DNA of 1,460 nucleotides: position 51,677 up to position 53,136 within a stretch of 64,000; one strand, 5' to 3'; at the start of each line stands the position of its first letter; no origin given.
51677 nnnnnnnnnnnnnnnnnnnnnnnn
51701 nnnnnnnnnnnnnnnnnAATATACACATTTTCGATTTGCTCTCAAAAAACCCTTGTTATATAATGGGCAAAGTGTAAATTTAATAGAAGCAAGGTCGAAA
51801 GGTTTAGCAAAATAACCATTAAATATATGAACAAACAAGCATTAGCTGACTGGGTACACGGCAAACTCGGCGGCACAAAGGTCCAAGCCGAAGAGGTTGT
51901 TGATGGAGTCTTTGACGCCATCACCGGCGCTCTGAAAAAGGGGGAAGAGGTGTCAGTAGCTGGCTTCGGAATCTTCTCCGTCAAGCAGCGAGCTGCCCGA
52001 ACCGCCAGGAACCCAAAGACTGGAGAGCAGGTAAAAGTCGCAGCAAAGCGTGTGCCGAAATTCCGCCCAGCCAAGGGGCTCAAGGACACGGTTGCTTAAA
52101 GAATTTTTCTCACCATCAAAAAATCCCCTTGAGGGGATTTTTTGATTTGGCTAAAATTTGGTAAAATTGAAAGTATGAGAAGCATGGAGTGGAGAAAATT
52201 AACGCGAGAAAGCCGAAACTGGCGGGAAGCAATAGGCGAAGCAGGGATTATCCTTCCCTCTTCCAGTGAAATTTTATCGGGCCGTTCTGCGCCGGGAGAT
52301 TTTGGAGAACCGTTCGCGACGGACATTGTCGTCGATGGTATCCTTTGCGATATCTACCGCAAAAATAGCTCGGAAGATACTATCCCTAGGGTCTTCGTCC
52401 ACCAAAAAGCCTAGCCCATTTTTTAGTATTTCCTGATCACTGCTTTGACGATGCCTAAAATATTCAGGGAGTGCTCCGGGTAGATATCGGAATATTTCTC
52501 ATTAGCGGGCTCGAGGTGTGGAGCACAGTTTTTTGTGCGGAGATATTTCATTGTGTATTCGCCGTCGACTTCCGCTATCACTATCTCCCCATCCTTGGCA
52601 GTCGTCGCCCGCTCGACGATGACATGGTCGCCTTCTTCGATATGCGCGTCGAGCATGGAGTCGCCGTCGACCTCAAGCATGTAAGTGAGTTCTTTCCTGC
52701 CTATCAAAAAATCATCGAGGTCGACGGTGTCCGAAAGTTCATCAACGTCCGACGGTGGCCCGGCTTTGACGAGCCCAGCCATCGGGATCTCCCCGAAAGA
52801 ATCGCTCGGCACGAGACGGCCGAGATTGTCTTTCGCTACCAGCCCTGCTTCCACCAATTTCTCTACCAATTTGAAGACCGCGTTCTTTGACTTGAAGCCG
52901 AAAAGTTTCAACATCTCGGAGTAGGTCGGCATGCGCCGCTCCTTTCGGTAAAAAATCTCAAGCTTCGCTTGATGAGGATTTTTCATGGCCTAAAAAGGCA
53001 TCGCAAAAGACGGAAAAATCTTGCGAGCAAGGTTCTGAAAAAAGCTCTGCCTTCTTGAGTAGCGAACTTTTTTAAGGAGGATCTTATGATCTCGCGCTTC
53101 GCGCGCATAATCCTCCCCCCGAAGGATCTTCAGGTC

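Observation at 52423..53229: Cheo-type LexA box upstream of a small-gene/lexA unit; recA lacks an obvious box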

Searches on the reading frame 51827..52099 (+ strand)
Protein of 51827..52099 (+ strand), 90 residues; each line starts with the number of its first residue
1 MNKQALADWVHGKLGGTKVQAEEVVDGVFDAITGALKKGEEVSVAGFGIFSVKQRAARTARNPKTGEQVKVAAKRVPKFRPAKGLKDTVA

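Call 4: search_protein_families(library=pfam, proteins=[window:51827-52099:+], max_evalue=0.1)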
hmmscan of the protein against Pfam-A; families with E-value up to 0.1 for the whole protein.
window:51827-52099:+ (90 aa): 3 families
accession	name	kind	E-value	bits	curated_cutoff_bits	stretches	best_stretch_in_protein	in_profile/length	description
PF00216.26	Bac_DNA_binding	-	1.5e-31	108.9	22.4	1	1-89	1-89/90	Bacterial DNA-binding protein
PF18291.6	HU-HIG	-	2.2e-06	28.1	26.2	1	3-89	34-118/125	HU domain fused to wHTH, Ig, or Glycine-rich motif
PF14908.11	HU-CCDC81_euk_1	-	0.0026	18.2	26.1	1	17-85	20-81/89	CCDC81 eukaryotic HU domain 1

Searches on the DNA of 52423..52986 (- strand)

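Call 71: search_rna_families(sources=[L041, L017, L054, L026, L046, L007, L010, L066], threshold=gathering)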
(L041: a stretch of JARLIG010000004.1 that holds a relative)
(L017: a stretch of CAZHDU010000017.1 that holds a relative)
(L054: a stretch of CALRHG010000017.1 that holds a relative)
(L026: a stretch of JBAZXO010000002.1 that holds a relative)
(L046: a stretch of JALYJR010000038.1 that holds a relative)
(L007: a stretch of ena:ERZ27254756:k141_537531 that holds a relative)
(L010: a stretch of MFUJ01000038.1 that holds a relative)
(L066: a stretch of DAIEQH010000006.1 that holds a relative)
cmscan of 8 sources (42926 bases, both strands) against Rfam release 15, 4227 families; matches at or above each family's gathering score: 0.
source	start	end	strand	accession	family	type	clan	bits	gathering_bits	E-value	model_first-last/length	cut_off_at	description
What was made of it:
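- Tried and rejected: Rfam families in the 5' leaders of relatives: none (call 71).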
